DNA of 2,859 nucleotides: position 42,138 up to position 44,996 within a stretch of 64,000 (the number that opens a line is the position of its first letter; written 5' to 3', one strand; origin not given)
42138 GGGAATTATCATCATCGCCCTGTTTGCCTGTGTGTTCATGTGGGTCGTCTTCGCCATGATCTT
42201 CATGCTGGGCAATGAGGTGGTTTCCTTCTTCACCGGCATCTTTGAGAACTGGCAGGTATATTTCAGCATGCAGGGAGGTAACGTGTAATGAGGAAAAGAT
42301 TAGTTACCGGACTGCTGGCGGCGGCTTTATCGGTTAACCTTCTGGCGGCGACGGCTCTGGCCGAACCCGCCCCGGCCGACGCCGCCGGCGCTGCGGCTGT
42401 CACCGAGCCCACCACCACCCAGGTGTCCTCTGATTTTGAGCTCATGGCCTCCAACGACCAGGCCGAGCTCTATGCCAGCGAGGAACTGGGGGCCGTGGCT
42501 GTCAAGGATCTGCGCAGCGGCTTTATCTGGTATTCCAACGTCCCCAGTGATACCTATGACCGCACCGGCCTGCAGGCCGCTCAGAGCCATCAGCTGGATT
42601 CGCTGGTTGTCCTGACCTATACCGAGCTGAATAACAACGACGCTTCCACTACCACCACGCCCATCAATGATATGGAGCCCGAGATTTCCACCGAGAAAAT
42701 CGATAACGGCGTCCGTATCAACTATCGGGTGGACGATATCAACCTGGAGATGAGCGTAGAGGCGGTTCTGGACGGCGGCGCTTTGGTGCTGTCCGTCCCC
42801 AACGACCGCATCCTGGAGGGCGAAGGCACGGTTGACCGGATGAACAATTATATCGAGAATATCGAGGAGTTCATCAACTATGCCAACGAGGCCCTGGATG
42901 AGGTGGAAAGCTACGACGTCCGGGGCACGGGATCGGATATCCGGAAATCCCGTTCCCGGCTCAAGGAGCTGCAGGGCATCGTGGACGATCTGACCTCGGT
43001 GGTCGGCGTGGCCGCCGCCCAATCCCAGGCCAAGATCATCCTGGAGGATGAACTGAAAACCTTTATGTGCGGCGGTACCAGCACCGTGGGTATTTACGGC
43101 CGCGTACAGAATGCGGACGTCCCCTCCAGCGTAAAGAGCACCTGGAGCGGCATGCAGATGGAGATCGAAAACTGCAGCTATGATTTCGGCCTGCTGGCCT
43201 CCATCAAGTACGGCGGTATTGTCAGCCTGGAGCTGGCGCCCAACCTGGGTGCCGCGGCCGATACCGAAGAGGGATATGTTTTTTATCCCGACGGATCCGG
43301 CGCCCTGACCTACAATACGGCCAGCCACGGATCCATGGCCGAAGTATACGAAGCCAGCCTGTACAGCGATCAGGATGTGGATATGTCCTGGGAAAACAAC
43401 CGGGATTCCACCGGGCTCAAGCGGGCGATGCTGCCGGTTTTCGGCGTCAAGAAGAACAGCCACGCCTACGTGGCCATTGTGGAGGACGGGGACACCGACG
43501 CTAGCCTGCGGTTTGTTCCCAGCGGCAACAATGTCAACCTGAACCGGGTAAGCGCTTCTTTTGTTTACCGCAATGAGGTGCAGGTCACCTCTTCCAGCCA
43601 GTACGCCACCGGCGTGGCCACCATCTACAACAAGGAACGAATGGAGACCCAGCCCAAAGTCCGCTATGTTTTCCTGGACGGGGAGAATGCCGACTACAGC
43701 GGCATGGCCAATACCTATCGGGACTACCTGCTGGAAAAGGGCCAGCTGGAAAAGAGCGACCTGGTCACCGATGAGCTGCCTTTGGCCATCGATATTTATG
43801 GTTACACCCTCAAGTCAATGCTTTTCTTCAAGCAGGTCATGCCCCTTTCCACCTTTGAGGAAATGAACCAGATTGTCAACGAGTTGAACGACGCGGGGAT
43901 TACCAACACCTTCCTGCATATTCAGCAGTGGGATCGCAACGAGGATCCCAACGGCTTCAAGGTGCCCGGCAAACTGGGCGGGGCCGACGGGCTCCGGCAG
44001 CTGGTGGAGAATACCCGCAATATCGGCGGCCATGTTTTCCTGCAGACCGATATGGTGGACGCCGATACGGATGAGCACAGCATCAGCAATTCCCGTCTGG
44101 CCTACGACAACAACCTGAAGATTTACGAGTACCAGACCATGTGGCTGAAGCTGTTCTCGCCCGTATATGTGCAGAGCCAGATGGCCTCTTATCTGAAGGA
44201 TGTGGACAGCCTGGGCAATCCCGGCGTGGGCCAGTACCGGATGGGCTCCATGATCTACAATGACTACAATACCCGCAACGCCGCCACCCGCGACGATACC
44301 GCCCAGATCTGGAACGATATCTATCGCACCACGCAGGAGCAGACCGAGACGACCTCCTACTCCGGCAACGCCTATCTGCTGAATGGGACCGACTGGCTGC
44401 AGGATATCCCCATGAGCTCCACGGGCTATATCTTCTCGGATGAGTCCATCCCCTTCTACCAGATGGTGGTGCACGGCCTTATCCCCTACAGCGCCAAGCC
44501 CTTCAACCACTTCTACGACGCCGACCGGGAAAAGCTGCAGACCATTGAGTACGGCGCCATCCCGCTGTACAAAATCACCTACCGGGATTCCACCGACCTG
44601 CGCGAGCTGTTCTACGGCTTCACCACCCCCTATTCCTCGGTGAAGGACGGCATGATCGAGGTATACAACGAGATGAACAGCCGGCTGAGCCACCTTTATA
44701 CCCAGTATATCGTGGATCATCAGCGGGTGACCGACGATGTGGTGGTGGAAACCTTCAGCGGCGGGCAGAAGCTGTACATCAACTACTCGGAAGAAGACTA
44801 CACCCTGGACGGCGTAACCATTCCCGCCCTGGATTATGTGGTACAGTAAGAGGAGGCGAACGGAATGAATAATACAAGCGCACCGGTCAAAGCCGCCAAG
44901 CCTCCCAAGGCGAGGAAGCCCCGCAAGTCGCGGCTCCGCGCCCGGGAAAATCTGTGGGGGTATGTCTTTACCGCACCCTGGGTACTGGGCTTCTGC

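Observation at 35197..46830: Seven-gene operon for an atypical glycan capture/import apparatus: giant CBM-bearing binding protein, NHL-TPR-Yip1 membrane protein, 853-aa orphan exoprotein and two permease pairs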

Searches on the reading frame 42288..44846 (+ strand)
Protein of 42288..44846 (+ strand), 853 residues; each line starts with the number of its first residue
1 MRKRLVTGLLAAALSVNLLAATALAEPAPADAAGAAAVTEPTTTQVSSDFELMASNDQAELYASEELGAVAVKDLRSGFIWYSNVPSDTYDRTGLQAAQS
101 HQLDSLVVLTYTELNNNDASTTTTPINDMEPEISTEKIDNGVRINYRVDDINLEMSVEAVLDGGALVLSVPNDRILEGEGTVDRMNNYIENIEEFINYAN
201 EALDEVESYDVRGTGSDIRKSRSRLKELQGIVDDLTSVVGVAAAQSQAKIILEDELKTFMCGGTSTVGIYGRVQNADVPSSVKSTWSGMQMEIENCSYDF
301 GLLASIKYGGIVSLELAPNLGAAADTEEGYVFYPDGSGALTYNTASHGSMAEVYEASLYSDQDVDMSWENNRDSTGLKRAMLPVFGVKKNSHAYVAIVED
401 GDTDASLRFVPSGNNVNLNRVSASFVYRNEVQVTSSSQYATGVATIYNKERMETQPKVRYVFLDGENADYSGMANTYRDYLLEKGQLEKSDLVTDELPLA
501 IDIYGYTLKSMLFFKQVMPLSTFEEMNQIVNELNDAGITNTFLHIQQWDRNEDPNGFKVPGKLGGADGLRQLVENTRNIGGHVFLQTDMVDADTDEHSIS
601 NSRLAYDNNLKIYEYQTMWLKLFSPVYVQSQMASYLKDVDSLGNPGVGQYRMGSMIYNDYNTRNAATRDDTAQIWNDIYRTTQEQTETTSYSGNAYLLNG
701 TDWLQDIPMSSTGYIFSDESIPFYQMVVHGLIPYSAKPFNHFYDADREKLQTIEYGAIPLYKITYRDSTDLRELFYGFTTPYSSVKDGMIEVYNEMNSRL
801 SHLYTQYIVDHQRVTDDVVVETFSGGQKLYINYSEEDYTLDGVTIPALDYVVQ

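Call 6: search_protein_families(library=pfam, proteins=[window:42288-44846:+], max_evalue=0.01)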
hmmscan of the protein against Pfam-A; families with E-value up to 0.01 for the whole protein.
window:42288-44846:+ (853 aa): 1 family
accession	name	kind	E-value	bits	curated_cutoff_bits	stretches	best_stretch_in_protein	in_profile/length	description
PF18952.6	DUF5696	-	6.7e-144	481.1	25.6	1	311-850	52-612/612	Family of unknown function (DUF5696)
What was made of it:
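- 42288..44849 (+): DUF5696 protein (853 aa). Layout: N-terminal hydrophobic helix, beta-sandwich with helical insert (181-304), TIM barrel (about 499-765), C-terminal beta-sandwich. Probable alpha-glycosidase of a new family. PF18952 E 7e-144 (call 6).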

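Call 7: search_protein_families(library=ncbifam, proteins=[window:42288-44846:+], max_evalue=0.01)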
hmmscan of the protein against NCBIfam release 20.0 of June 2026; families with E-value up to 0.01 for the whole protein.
window:42288-44846:+ (853 aa): 0 families

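Call 12: find_homologous_proteins(query=window:42288-44846:+, max_evalue=0.00001)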
Query window:42288-44846:+ (853 aa): 55 proteins with E <= 0.00001 among 8000 candidates.
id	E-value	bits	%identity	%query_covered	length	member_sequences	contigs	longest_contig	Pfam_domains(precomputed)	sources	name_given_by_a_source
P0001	0.0e+0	1904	100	100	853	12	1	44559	PF18952.7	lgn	-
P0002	0.0e+0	1389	71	100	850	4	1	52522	PF18952.7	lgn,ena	-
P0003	0.0e+0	1370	70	100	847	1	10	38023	PF18952.7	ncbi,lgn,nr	ncbi:MAG: hypothetical protein HFE86_08665 [Clostridiales bacterium]|nr:hypothetical protein [Clostr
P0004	0.0e+0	1321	68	100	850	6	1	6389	PF18952.7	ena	-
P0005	0.0e+0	1036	53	100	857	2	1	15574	PF18952.7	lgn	-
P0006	0.0e+0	1022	54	100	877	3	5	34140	PF18952.7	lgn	-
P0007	0.0e+0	1018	54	100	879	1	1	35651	PF18952.7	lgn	-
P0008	0.0e+0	1015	53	100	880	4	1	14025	PF18952.7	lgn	-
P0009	0.0e+0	1014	55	95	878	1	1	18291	PF18952.7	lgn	-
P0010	2.2e-293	994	53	98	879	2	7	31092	PF18952.7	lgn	-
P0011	1.6e-292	991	52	100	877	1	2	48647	PF18952.7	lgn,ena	-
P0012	2.0e-289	980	51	100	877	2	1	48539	PF18952.7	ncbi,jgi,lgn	ncbi:MAG: DUF5696 domain-containing protein [Candidatus Howiella sp.]|jgi:hypothetical protein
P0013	2.8e-287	973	52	100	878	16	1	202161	PF18952.7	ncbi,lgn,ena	-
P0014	1.9e-285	967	51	100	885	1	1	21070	PF18952.7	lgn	-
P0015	8.4e-269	912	50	100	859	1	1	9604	PF18952.7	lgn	-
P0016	3.5e-221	755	42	100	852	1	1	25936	PF18952.7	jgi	jgi:hypothetical protein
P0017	1.5e-190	653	39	96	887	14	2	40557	PF18952.7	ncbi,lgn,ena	-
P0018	1.5e-114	402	37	64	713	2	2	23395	PF18952.7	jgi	-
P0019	4.2e-105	371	35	64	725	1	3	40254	PF18952.7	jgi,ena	-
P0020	1.5e-104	369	33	64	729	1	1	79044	PF18952.7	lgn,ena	-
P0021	1.8e-104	369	34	64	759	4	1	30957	PF18952.7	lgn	-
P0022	5.1e-100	354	34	64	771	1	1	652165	PF18952.7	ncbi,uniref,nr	ncbi:DUF5696 domain-containing protein [Paenibacillus eucommiae]|uniref:Uncharacterized protein n=1 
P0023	3.0e-94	335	34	64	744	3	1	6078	PF18952.7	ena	-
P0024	4.1e-94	334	33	64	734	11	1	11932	PF18952.7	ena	-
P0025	8.8e-94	333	31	64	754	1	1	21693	PF18952.7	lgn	-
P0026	9.9e-94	333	34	64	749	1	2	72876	PF18952.7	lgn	-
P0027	1.2e-93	333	33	64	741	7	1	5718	PF18952.7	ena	-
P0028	3.5e-91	325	32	64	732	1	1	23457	PF18952.7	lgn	-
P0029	1.1e-90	323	32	64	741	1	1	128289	PF18952.7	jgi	-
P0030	6.8e-89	317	32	64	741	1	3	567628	PF18952.7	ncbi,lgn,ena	-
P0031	3.4e-87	312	30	67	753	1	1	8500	PF18952.7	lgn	-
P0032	7.4e-85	304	33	64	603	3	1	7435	PF18952.7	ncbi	-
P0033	6.1e-81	291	30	63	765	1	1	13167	PF18952.7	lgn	-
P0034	7.8e-79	284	32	66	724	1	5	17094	PF18952.7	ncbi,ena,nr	ncbi:MAG TPA: hypothetical protein DDZ89_07700 [Clostridiales bacterium]|nr:hypothetical protein [Cl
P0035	2.3e-70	256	30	64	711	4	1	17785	PF18952.7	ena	-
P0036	7.0e-68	248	28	64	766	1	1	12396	PF18952.7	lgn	-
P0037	3.3e-65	239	29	64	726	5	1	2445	PF18952.7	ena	-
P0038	3.6e-59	219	28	64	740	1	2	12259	PF18952.7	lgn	-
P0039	1.9e-58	216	27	64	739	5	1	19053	PF18952.7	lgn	-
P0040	4.5e-58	215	29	64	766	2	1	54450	PF18952.7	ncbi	-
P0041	6.6e-55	205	27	64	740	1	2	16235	PF18952.7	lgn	-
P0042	2.8e-51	193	28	66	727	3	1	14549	PF18952.7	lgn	-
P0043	7.6e-51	191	25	94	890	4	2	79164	PF18952.7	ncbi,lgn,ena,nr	ncbi:MAG: hypothetical protein K2O06_03980 [Acetatifactor sp.]|nr:hypothetical protein [Acetatifacto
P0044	7.4e-43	165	25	63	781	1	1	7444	PF18952.7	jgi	jgi:hypothetical protein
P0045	5.6e-42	162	26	63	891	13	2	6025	PF18952.7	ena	-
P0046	8.8e-38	148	26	63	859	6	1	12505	PF18952.7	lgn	-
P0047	3.0e-30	123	32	27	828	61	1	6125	PF18952.7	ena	-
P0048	1.2e-28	118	26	60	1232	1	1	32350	PF18952.7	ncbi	-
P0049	5.6e-25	106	27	57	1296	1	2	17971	PF18952.7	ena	-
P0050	2.4e-24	104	27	57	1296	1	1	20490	PF18952.7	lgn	-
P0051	1.9e-23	101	25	58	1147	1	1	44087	PF18952.7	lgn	-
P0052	1.9e-22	97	24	58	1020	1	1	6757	PF18952.7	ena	-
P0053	2.1e-22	97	24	42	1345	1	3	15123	PF18952.7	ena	-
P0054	1.3e-21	95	24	58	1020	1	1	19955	PF18952.7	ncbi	-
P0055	9.7e-11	59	25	61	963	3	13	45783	PF18952.7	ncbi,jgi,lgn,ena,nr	ncbi:MAG: hypothetical protein E7596_02400 [Ruminococcaceae bacterium]|nr:hypothetical protein [Osci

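Call 16: find_related_loci(query=A1, collection=genome_contigs, flank=10000)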
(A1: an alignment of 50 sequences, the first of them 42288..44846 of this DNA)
Query A1 (853 aa) in genome_contigs; peptide patterns used: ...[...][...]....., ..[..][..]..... (x = any residue, [..] = any of these).
600 stretches matched a pattern (row limit reached: there are more); 554 encode a relative of the query (tblastn E <= 1e-3); the best 80 are kept; 80 distinct loci.
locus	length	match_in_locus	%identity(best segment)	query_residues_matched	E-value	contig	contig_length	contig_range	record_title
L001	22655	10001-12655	48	1-852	0e+0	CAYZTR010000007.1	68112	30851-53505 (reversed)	MAG TPA_asm: uncultured Eubacteriales bacterium isolate SRP222994_co1_388 genome assembly, contig: NODE_578_length_68112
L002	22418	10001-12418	32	51-852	5e-137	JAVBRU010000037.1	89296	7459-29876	MAG: Eubacteriales bacterium isolate EPI_MAG_00204 c_000002105199, whole genome shotgun sequence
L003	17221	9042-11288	34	1-852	5e-100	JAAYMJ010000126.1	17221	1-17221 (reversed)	MAG: Clostridiaceae bacterium isolate AS20ysBPTH_182 43969_AS20, whole genome shotgun sequence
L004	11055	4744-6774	36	50-852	7e-100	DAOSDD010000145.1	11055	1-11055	MAG TPA_asm: Clostridiales bacterium isolate AMR_MDS_1840 NODE_2270_length_11055_cov_5.000455, whole genome shotgun sequ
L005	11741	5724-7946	35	1-852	5e-95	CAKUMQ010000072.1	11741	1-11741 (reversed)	MAG: uncultured Eubacteriales bacterium isolate REFINED_METABAT215_TOP10_CONTIGS_1500_ASSEMBLY_K77_MERGED__Hadza_MoBio_h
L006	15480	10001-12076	33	49-852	3e-93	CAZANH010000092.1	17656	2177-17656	MAG TPA_asm: uncultured Eubacteriales bacterium isolate SRP067234_co1_28 genome assembly, contig: k99_110214, whole geno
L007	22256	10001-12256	34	1-852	6e-89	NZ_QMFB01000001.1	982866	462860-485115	Paenibacillus contaminans strain CKOBP-6 scaffold1, whole genome shotgun sequence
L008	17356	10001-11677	31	310-852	1e-87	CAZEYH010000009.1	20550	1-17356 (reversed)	MAG TPA_asm: uncultured Clostridiaceae bacterium isolate SRP192927_co8_254 genome assembly, contig: NODE_2057_length_205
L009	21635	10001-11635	32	311-852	2e-85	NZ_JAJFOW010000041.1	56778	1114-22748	Cohnella sp. REN36 Scaffold41, whole genome shotgun sequence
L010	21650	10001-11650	34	311-852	5e-85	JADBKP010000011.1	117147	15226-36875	MAG: Limnochordales bacterium isolate Bu89 bin.89_contig11, whole genome shotgun sequence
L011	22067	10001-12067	33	41-850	1e-84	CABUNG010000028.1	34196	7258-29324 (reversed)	MAG TPA_asm: uncultured Ruminococcaceae bacterium isolate MGYG-HGUT-04159 genome assembly, contig: GUT_GENOME258161_28,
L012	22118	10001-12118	32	12-852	3e-84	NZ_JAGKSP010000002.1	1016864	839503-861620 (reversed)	Paenibacillus lignilyticus strain DLE-14 contig2, whole genome shotgun sequence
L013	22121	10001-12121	33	23-852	6e-84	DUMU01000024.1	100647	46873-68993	MAG TPA_asm: Bacillota bacterium isolate AS04akNAM_94 15003_AS04, whole genome shotgun sequence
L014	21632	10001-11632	31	310-852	8e-83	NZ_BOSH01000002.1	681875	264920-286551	Paenibacillus sp. J2TS4 sequence02, whole genome shotgun sequence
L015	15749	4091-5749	31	311-852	9e-82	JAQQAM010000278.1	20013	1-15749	MAG: Spirochaetales bacterium isolate bin_41 k141_82475, whole genome shotgun sequence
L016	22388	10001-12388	28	70-852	3e-81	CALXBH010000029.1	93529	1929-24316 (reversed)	MAG: uncultured Clostridia bacterium isolate E0_RP0__bin102 genome assembly, contig: E0_RP0__k127_261000, whole genome s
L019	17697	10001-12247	30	1-853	6e-79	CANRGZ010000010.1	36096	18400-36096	MAG: uncultured Lachnospiraceae bacterium isolate Lapin-033__bin20 genome assembly, contig: Lapin-033__NODE_878_length_3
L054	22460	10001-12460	25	19-852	1e-61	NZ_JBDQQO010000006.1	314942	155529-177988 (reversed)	Gorillibacterium sp. CAU 1737 contig6, whole genome shotgun sequence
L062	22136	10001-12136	27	31-847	9e-60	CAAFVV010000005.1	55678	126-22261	MAG TPA_asm: Clostridia bacterium, isolate HGM12789, WGS project CAAFVV010000000 data, contig: SRS475566_8_k119_23387, w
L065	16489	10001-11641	29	311-852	5e-59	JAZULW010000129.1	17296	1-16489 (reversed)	MAG: Acutalibacteraceae bacterium isolate T1900044904_TS20190370.MAGScoT_cleanbin_000004 SGB_3301_k141_1399561, whole ge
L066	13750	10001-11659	27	311-852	8e-59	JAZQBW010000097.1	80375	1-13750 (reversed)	MAG: Faecalimonas sp. isolate T1900044639_TS20190105.MAGScoT_cleanbin_000057 SGB_1228_k141_550130, whole genome shotgun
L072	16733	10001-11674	28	311-852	2e-57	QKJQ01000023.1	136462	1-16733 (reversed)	MAG: Clostridia bacterium isolate SZUA-610 scaffold_130, whole genome shotgun sequence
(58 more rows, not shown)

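Call 21: find_encoding_contigs(protein=P0022, flank=10000, max_places=2)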
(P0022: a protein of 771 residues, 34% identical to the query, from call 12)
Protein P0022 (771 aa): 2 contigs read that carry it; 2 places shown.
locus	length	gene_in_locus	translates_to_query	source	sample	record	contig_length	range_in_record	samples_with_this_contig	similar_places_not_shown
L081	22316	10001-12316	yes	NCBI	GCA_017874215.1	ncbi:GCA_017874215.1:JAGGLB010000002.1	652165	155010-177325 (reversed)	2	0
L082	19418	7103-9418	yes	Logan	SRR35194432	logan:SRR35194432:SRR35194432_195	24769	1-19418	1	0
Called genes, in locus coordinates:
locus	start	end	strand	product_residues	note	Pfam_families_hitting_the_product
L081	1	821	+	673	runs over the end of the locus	PF00133:tRNA-synt_1, PF01406:tRNA-synt_1e, PF09334:tRNA-synt_1g, PF00133:tRNA-synt_1, PF19303:Anticodon_3, PF08264:Anticodon_1 (weak), PF01588:tRNA_bind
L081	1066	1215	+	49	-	-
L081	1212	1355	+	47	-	-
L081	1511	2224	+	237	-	PF02683:DsbD_TM, PF13386:DsbD_2 (faint)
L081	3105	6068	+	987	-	PF01547:SBP_bac_1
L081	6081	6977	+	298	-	PF00528:BPD_transp_1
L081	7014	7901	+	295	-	PF00528:BPD_transp_1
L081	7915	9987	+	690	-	PF01436:NHL (faint), PF04893:Yip1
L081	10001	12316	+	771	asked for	PF18952:DUF5696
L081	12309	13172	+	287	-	PF00528:BPD_transp_1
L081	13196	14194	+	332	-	PF00528:BPD_transp_1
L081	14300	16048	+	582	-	PF00672:HAMP, PF06580:His_kinase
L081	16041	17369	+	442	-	PF00072:Response_reg, PF00165:HTH_AraC (weak), PF12833:HTH_18, PF00165:HTH_AraC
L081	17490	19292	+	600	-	PF03648:Glyco_hydro_67N, PF16126:DUF4838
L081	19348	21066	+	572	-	-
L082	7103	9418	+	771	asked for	PF18952:DUF5696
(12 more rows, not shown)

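Call 22: find_encoding_contigs(protein=P0001, flank=10000, max_places=3)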
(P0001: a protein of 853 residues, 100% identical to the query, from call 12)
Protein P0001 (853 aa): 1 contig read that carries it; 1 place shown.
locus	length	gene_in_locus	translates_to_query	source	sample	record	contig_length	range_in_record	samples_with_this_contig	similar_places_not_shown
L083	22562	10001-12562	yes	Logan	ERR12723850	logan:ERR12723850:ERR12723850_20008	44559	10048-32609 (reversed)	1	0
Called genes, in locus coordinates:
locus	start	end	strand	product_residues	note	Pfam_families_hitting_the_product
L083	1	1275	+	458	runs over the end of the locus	PF01547:SBP_bac_1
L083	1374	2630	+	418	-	PF03663:Glyco_hydro_76, PF06662:C5-epim_C (faint), PF07470:Glyco_hydro_88, PF07944:Beta-AFase-like_GH127_cat (faint)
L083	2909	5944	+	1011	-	PF01547:SBP_bac_1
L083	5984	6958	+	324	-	PF00528:BPD_transp_1 (faint)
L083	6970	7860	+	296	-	PF00528:BPD_transp_1 (weak)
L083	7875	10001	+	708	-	PF01436:NHL (faint), PF08450:SGL (faint), PF13181:TPR_8 (faint), PF13414:TPR_11, PF13431:TPR_17 (weak), PF13432:TPR_16, PF14559:TPR_19 (weak), PF04893:Yip1, +2 more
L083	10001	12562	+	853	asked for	PF18952:DUF5696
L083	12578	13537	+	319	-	PF00528:BPD_transp_1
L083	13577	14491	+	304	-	PF00528:BPD_transp_1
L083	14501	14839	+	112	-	PF13302:Acetyltransf_3 (weak)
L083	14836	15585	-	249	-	PF06912:DUF1275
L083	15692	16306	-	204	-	PF12464:Mac, PF00132:Hexapep, PF14602:Hexapep_2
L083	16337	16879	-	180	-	PF12724:Flavodoxin_5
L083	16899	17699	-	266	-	PF07883:Cupin_2, PF00165:HTH_AraC (weak), PF12833:HTH_18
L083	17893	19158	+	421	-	PF01841:Transglut_core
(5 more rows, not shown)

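Call 25: search_solved_structures(query=window:42288-44846:+, max_evalue=1)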
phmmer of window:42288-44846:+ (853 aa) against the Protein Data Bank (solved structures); distinct sequences matched with E-value up to 1: 3.
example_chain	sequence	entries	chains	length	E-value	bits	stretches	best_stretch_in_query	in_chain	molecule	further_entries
6wj6_C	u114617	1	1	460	0.24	12.7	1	59-107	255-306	Photosystem II CP43 reaction center protein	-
7n8o_C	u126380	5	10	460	0.25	12.7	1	59-107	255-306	Photosystem II CP43 reaction center protein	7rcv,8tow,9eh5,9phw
3wq4_A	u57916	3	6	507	0.69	11.2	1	668-774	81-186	Beta-primeverosidase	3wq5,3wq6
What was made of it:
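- On CAZy GH129: The single sequence finds nothing in the PDB (call 25).
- Tried and rejected: A single-sequence PDB search with DUF5696 found nothing (call 25).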

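Call 26: search_solved_structures(query=A1, max_evalue=1)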
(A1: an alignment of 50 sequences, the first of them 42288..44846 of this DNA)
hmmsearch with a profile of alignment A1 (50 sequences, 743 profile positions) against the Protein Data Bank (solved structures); distinct sequences matched with E-value up to 1: 21.
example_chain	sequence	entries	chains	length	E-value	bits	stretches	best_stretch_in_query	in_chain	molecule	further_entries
5wzn_A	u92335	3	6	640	1.8e-11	46.3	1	327-499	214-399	Alpha-N-acetylgalactosaminidase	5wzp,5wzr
5wzq_A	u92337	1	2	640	1e-10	43.8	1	327-499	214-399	Alpha-N-acetylgalactosaminidase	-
8rzk_A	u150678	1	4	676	2.5e-07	32.6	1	327-499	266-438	Conserved hypothetical periplasmic protein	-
8rzg_A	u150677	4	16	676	2.5e-07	32.6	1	327-499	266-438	Conserved hypothetical periplasmic protein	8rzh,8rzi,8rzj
5opq_A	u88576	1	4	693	3.5e-07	32.1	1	327-499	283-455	3,6-anhydro-D-galactosidase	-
9kfx_A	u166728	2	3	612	0.0046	18.5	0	384-433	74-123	Synthetic PPR-DYW protein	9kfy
4axx_A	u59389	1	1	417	0.81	11.1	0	444-483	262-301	PHOSPHOGLYCERATE KINASE 1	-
5m1r_A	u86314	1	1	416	0.81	11.1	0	444-483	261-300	Phosphoglycerate kinase 1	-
2x14_A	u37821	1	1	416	0.81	11.1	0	444-483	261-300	PHOSPHOGLYCERATE KINASE 1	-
2y3i_A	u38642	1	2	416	0.81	11.1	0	444-483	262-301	PHOSPHOGLYCERATE KINASE 1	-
2wzb_A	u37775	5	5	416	0.81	11.1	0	444-483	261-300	PHOSPHOGLYCERATE KINASE 1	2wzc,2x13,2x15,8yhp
5o7d_A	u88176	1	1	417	0.81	11.1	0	444-483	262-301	Phosphoglycerate kinase 1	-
5m6z_A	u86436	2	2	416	0.81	11.1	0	444-483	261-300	Phosphoglycerate kinase 1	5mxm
2wzd_A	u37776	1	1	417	0.81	11.1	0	444-483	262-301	PHOSPHOGLYCERATE KINASE 1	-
5m3u_A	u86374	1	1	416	0.81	11.1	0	444-483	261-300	Phosphoglycerate kinase 1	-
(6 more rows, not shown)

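Call 27: predict_structure(alignment_id=A1)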
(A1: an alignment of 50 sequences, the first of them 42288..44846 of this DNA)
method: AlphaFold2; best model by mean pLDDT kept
length: 853 residues; sequences in the alignment: 50
mean_pLDDT: 88.0   pTM: 0.87
mean pLDDT of the five models: 88.0, 87.8, 86.5, 86.1, 85.8
residues with pLDDT >= 90: 587; 70-90: 172; 50-70: 62; < 50: 32
segments of 3 or more residues with pLDDT < 50: 18-41, 436-441
pLDDT, mean of each block of 10 residues (from residue 1): 62 55 34 33 75 96 96 94 91 90 96 88 96 97 97 97 96 94 94 96 94 92 96 91 92 93 86 91 91 95 93 96 91 92 75 85 71 62 95 97 94 87 94 56 74 94 96 98 96 94 90 85 97 96 92 72 96 96 92 70 84 66 91 92 93 88 91 95 94 91 91 83 96 92 87 95 85 70 93 95 96 95 97 97 96 95
secondary structure, 60 per line:
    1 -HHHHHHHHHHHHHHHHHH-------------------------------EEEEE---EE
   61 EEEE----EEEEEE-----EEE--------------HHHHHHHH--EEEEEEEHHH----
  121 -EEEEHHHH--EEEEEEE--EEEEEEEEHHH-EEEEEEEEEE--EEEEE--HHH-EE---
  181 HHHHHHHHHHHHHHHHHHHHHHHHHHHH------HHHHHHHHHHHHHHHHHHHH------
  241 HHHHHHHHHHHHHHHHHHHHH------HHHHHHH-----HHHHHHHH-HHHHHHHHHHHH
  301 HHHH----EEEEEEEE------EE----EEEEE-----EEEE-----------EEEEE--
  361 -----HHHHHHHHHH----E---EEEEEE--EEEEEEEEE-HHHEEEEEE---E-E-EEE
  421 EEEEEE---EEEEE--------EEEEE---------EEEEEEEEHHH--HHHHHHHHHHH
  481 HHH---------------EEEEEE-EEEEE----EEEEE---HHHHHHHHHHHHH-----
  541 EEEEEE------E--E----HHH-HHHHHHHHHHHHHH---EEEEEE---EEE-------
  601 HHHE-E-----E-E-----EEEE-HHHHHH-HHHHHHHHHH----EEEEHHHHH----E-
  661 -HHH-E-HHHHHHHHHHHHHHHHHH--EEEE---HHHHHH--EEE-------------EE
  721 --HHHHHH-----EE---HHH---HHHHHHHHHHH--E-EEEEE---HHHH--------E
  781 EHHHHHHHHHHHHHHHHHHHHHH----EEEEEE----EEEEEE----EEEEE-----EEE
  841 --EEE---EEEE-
elements in order (helices of 4 or more, strands of 3 or more residues): H2-19 E51-55 E59-64 E69-74 E80-82 H97-104 E107-113 E122-125 H126-129 E132-138 E141-148 E153-162 E165-169 H181-208 H215-234 H241-261 H268-274 H280-287 H289-304 E309-316 E329-333 E339-342 E354-358 H366-375 E384-389 E392-400 E405-410 E418-426 E430-434 E443-447 E457-464 H470-483 E499-504 E506-510 E515-519 H523-535 E541-546 H565-578 E582-587 E591-593 E620-623 H625-630 H632-641 E646-649 H650-654 H668-685 E688-691 H695-700 E703-705 H723-728 H745-755 E760-764 H768-771 H782-803 E808-813 E818-823 E828-832 E838-840 E843-845 E849-852
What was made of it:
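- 42288..44849 (+): AF2 pLDDT 88 (call 27).
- On CAZy GH129: AF2 model (call 27).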
